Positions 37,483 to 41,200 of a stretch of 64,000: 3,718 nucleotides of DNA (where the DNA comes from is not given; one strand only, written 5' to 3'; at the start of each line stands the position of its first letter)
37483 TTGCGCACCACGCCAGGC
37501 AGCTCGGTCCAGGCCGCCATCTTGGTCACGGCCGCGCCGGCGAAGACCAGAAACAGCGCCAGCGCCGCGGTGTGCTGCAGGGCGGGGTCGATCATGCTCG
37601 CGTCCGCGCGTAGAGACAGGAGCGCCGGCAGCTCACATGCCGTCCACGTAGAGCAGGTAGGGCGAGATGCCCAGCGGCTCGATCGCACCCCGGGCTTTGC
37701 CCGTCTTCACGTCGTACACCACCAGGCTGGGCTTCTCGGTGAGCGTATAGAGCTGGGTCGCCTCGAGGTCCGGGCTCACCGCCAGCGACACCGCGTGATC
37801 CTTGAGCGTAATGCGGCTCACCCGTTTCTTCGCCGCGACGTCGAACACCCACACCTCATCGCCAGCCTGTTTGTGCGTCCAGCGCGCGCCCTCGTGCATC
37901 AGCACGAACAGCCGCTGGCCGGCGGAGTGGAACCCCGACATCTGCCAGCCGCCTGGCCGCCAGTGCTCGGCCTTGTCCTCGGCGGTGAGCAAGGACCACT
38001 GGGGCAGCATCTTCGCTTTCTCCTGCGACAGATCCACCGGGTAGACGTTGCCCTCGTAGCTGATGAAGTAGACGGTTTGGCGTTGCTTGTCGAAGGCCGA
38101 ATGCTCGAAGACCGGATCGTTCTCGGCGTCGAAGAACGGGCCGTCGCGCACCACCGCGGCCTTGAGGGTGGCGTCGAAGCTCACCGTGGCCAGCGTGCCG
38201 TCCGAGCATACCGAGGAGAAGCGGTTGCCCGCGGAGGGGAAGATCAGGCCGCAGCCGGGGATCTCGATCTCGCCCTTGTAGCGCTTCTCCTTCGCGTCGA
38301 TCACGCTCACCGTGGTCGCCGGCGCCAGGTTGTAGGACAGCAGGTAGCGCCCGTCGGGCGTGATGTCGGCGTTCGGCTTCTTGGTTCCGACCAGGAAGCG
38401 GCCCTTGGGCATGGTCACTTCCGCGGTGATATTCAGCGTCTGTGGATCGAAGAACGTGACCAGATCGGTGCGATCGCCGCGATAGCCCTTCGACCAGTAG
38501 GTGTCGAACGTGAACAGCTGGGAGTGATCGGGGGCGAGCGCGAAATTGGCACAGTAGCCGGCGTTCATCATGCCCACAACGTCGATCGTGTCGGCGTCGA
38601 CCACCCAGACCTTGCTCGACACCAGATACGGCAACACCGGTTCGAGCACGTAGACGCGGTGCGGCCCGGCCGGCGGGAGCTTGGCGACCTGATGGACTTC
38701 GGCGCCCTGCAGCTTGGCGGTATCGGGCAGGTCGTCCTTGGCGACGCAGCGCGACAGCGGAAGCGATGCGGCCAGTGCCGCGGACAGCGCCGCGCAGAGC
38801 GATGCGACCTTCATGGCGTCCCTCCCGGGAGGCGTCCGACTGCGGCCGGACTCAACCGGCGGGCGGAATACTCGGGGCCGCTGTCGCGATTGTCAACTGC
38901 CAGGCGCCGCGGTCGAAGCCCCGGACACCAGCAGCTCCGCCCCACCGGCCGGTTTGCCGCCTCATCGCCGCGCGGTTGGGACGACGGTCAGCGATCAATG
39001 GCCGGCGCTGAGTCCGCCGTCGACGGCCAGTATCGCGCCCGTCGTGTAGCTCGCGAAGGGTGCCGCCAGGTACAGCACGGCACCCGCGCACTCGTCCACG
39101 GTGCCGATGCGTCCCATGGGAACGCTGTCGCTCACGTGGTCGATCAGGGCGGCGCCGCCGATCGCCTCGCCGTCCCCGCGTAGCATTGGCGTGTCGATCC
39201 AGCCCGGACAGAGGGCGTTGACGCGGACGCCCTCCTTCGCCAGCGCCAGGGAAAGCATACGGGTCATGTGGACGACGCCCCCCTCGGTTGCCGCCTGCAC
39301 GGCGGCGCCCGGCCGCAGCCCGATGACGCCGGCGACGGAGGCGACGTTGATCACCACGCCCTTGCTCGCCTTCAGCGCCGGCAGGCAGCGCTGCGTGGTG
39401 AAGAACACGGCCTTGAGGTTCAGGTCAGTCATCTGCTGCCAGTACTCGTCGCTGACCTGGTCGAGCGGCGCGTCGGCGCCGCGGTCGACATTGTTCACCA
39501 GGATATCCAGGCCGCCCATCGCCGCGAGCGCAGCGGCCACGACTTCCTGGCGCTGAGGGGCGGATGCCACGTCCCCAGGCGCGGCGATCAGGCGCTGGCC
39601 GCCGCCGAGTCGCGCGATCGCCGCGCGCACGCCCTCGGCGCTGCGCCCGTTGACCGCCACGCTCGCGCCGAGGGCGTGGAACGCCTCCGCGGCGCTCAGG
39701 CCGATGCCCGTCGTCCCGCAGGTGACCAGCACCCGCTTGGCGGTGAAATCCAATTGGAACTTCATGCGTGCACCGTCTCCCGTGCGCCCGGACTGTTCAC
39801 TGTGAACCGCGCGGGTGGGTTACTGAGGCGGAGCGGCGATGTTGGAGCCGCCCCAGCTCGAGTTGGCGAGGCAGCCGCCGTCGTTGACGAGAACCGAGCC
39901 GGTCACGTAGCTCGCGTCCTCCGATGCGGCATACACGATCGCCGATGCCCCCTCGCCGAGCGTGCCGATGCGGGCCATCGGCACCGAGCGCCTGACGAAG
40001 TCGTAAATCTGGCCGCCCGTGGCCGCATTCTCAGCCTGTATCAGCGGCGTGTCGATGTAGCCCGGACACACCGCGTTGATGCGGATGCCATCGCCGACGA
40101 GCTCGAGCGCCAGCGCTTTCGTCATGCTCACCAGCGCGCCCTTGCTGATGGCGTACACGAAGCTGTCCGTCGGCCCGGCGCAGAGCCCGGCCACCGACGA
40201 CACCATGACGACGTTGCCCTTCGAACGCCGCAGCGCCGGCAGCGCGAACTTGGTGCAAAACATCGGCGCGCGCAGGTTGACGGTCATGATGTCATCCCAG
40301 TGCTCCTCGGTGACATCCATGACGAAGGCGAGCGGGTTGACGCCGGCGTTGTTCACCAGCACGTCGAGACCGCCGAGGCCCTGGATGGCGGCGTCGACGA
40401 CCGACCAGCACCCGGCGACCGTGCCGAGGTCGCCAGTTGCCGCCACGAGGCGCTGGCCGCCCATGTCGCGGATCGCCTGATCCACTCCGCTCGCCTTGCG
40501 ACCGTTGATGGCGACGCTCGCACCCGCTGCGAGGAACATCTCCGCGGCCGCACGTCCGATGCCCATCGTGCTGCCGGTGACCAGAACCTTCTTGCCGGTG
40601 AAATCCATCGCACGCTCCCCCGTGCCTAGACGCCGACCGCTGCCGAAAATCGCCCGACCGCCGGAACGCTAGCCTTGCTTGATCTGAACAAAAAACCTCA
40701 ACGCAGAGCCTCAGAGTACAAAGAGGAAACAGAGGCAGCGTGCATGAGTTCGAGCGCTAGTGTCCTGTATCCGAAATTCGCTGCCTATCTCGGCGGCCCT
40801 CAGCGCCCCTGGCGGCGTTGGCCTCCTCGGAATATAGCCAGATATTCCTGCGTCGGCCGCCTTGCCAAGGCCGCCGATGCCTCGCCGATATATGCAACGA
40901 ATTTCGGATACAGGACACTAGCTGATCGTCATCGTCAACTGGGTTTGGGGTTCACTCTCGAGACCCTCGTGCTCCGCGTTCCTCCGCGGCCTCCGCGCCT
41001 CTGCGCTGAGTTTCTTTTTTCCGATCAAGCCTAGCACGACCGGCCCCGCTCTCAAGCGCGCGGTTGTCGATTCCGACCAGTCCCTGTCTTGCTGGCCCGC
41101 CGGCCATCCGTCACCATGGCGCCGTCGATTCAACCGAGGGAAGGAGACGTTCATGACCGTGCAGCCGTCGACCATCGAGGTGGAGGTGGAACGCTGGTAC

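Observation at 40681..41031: MITE-like element with about 31-bp terminal inverted repeats, present as a 350-bp copy (with internal 23-bp palindrome) and a 170-bp deletion derivative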

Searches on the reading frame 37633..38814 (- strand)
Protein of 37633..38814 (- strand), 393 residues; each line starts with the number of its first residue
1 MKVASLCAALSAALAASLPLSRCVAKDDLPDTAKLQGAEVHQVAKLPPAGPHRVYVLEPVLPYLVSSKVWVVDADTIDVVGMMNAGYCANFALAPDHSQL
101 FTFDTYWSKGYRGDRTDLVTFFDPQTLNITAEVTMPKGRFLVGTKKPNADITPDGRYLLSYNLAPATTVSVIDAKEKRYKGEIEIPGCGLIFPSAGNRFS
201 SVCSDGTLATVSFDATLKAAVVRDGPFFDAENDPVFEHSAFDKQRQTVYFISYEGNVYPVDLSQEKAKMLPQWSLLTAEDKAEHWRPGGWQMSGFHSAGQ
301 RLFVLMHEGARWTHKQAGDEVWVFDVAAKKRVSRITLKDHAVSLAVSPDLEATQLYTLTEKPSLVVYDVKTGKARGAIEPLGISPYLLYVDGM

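Call 45: search_protein_families(library=pfam, proteins=[window:37633-38814:-])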
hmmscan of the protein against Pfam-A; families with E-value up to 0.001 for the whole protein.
window:37633-38814:- (393 aa): 1 family
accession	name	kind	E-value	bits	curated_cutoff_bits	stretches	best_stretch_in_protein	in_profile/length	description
PF06433.17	Me-amine-dh_H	-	1.5e-71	241.6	21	1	52-387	3-338/343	Methylamine dehydrogenase heavy chain (MADH)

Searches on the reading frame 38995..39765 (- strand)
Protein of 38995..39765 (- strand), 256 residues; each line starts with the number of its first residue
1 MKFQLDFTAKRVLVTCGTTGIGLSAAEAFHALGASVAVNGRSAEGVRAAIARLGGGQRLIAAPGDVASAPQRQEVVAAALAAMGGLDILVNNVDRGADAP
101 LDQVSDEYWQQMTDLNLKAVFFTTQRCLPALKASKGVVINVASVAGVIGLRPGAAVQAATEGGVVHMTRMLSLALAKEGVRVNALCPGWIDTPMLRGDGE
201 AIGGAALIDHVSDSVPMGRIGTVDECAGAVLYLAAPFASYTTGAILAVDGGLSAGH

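Call 22: search_protein_families(library=pfam, proteins=[window:38995-39765:-])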
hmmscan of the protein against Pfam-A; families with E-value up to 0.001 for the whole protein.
window:38995-39765:- (256 aa): 4 families
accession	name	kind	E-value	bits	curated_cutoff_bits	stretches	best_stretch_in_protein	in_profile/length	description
PF13561.12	adh_short_C2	-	5e-51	174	27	1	19-253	6-236/236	Enoyl-(Acyl carrier protein) reductase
PF00106.31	adh_short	-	4.9e-44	150.6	26.6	1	10-197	1-189/195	short chain dehydrogenase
PF23441.1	SDR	-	1.2e-09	38.4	27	1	12-252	10-255/258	SDR-like rossmann domain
PF08659.16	KR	-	3.4e-05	24.3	22.6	1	12-159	3-152/180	KR domain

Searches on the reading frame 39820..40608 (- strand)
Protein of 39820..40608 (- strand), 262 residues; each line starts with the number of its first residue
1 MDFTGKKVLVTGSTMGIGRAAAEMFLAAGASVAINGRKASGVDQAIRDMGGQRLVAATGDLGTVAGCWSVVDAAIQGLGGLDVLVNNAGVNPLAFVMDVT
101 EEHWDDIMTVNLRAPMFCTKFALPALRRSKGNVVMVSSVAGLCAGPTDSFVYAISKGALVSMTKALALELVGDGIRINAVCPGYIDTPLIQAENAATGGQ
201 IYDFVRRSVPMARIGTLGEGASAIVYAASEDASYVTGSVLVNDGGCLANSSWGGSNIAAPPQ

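Call 11: find_encoding_contigs(protein=window:39820-40608:-, flank=10000, max_places=10)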
Protein window:39820-40608:- (262 aa): no gene with exactly this product is on record in the collection.

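Call 22: search_protein_families(library=pfam, proteins=[window:39820-40608:-])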
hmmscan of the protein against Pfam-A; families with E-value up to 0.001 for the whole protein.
window:39820-40608:- (262 aa): 4 families
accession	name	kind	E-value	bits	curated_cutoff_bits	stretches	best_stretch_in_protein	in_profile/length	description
PF13561.12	adh_short_C2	-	2.3e-53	181.6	27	1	15-245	6-234/236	Enoyl-(Acyl carrier protein) reductase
PF00106.31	adh_short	-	5.6e-48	163.4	26.6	1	6-195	1-192/195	short chain dehydrogenase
PF23441.1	SDR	-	2.1e-06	27.7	27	1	7-246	9-255/258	SDR-like rossmann domain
PF08659.16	KR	-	7e-06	26.5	22.6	1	8-147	3-145/180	KR domain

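Call 23: find_homologous_proteins(query=window:39820-40608:-, max_evalue=1e-60)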
Query window:39820-40608:- (262 aa): 199 proteins with E <= 1e-60 among 8000 candidates; the best 120 are listed.
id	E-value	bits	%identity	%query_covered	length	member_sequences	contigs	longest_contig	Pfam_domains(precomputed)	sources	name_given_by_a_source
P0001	2.4e-164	563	100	100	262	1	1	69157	PF08659.17,PF13561.13,PF23441.1,PF00106.32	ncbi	-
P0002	9.4e-137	472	82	99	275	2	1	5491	PF08659.17,PF13561.13,PF23441.1,PF00106.32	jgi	jgi:NAD(P)-dependent dehydrogenase (short-subunit alcohol dehydrogenase family)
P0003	7.5e-132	456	78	100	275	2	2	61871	PF08659.17,PF13561.13,PF23441.1,PF00106.32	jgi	jgi:NAD(P)-dependent dehydrogenase (short-subunit alcohol dehydrogenase family)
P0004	1.8e-128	445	76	100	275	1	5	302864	PF08659.17,PF13561.13,PF23441.1,PF00106.32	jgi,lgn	-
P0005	2.6e-127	442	77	100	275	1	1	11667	PF08659.17,PF13561.13,PF23441.1,PF00106.32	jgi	jgi:NAD(P)-dependent dehydrogenase (short-subunit alcohol dehydrogenase family)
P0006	1.1e-125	436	76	100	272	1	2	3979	PF08659.17,PF13561.13,PF23441.1,PF00106.32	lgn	-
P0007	7.4e-123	427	75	100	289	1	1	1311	PF08659.17,PF13561.13,PF23441.1,PF00106.32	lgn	-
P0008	1.3e-119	416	73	99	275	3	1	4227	PF08659.17,PF13561.13,PF23441.1,PF00106.32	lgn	-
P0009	3.1e-119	415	71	100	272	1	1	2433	PF08659.17,PF13561.13,PF23441.1,PF00106.32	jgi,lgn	jgi:3-oxoacyl-[acyl-carrier protein] reductase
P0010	4.7e-118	411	70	99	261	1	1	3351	PF08659.17,PF13561.13,PF23441.1,PF00106.32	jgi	jgi:NAD(P)-dependent dehydrogenase (short-subunit alcohol dehydrogenase family)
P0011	7.0e-116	404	86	81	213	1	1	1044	PF13561.13,PF23441.1,PF00106.32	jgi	jgi:NAD(P)-dependent dehydrogenase (short-subunit alcohol dehydrogenase family)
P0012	1.5e-115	403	68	99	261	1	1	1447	PF08659.17,PF13561.13,PF23441.1,PF00106.32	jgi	jgi:NAD(P)-dependent dehydrogenase (short-subunit alcohol dehydrogenase family)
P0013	5.7e-115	401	73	98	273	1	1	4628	PF13561.13,PF23441.1,PF00106.32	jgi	jgi:NAD(P)-dependent dehydrogenase (short-subunit alcohol dehydrogenase family)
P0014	3.5e-113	395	68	99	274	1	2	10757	PF08659.17,PF13561.13,PF23441.1,PF00106.32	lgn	-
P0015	3.9e-113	395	70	98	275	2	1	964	PF08659.17,PF13561.13,PF23441.1,PF00106.32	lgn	-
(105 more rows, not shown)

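Call 24: find_encoding_contigs(protein=P0001, flank=10000)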
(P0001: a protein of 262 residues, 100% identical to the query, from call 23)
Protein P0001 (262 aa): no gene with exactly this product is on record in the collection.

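Call 25: find_encoding_contigs(protein=P0003, flank=6000, max_places=3)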
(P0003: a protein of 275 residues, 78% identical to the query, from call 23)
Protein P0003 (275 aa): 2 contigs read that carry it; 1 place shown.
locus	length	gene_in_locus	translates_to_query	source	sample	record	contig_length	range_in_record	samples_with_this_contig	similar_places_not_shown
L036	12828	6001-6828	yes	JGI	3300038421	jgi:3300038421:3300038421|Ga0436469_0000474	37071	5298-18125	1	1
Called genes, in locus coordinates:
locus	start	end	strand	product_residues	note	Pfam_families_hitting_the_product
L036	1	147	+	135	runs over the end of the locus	PF00364:Biotin_lipoyl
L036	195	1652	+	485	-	PF02436:PYC_OADA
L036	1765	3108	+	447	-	PF00324:AA_permease, PF13520:AA_permease_2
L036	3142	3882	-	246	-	PF00392:GntR, PF07729:FCD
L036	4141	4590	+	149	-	-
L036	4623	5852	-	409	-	PF00108:Thiolase_N, PF00109:ketoacyl-synt (faint), PF02803:Thiolase_C (weak), PF22691:Thiolase_C_1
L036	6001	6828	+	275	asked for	PF00106:adh_short, PF08659:KR, PF23441:SDR, PF13561:adh_short_C2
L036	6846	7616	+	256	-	PF00106:adh_short, PF08659:KR, PF13561:adh_short_C2, PF23441:SDR (weak)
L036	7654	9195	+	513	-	PF00501:AMP-binding, PF13193:AMP-binding_C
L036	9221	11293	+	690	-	PF01011:PQQ, PF13360:PQQ_2, PF13570:Beta-prop_ACSF4 (faint), PF01011:PQQ, PF13360:PQQ_2, PF00034:Cytochrom_C (weak), PF13442:Cytochrome_CBB3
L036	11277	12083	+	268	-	PF13350:Y_phosphatase3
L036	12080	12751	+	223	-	PF00702:Hydrolase, PF13419:HAD_2, PF13242:Hydrolase_like (weak)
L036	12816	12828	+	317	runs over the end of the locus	PF01063:Aminotran_4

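Call 26: find_encoding_contigs(protein=P0004, flank=6000, max_places=3)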
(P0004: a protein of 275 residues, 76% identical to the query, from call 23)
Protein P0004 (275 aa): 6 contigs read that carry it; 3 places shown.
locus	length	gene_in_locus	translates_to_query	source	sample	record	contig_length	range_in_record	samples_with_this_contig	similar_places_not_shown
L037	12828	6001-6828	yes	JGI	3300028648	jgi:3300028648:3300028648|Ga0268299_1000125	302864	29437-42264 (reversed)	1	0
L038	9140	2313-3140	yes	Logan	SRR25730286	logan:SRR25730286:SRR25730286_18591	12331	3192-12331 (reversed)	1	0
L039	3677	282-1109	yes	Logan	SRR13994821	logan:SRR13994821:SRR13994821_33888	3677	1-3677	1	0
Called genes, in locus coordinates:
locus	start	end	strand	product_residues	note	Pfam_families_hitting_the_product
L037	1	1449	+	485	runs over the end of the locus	PF02436:PYC_OADA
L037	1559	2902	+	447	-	PF00324:AA_permease, PF13520:AA_permease_2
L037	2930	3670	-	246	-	PF00392:GntR, PF07729:FCD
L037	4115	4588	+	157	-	-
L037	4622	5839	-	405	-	PF00108:Thiolase_N, PF00109:ketoacyl-synt (faint), PF02803:Thiolase_C (weak), PF22691:Thiolase_C_1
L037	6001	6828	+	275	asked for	PF00106:adh_short, PF08659:KR, PF23441:SDR, PF13561:adh_short_C2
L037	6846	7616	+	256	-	PF00106:adh_short, PF08659:KR, PF13561:adh_short_C2, PF23441:SDR (weak)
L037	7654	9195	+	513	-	PF00501:AMP-binding, PF13193:AMP-binding_C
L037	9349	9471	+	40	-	-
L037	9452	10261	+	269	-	PF13350:Y_phosphatase3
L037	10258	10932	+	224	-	PF00702:Hydrolase, PF13419:HAD_2, PF13242:Hydrolase_like (faint)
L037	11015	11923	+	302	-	PF01063:Aminotran_4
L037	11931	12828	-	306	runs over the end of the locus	PF00528:BPD_transp_1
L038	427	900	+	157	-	-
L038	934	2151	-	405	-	PF00108:Thiolase_N, PF00109:ketoacyl-synt (faint), PF02803:Thiolase_C (weak), PF22691:Thiolase_C_1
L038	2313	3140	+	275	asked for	PF00106:adh_short, PF08659:KR, PF23441:SDR, PF13561:adh_short_C2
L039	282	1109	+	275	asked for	PF00106:adh_short, PF08659:KR, PF23441:SDR, PF13561:adh_short_C2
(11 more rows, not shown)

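Call 46: find_encoding_contigs(protein=P0122, flank=3000, max_places=4)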
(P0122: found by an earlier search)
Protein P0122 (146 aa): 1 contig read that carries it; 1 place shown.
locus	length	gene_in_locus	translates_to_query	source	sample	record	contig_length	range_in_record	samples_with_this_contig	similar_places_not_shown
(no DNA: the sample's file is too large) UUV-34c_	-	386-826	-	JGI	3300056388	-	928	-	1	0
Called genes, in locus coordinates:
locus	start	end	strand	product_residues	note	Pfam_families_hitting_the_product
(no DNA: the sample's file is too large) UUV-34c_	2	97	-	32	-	?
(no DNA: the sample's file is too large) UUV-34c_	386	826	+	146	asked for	-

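Call 47: find_encoding_contigs(protein=P0002, flank=6000, max_places=4)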
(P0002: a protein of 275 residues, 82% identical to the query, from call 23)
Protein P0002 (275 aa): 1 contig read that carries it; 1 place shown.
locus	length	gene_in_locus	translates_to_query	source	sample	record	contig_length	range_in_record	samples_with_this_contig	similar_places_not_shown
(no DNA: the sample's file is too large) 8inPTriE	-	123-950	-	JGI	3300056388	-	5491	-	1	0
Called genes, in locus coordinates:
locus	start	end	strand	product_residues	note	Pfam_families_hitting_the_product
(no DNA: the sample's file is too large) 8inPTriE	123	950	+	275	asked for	PF00106:adh_short, PF08659:KR, PF23441:SDR, PF13561:adh_short_C2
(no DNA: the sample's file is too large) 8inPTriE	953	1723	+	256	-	PF00106:adh_short, PF08659:KR, PF13561:adh_short_C2, PF23441:SDR (weak)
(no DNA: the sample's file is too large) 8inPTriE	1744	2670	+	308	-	PF01063:Aminotran_4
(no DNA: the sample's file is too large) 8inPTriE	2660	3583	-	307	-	PF00528:BPD_transp_1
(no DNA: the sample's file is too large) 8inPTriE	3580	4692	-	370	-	PF00005:ABC_tran, PF13304:AAA_21, PF08402:TOBE_2 (weak)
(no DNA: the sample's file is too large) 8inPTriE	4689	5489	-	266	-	?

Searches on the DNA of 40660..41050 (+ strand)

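Call 10: search_dna_similar(query=window:40660-41050:+, collection=plasmids, mode=distant, max_rows=40)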
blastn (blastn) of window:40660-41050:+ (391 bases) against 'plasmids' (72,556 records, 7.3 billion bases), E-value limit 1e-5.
No match.

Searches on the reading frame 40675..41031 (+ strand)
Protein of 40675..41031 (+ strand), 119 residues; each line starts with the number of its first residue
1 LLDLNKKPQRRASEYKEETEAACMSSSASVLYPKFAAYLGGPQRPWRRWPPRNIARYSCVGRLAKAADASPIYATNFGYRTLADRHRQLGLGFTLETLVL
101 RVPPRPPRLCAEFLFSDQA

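Call 37: find_homologous_proteins(query=window:40675-41031:+, max_evalue=10)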
Query seq(119 aa): 18 candidates shared short words with the query, none scored E <= 10.
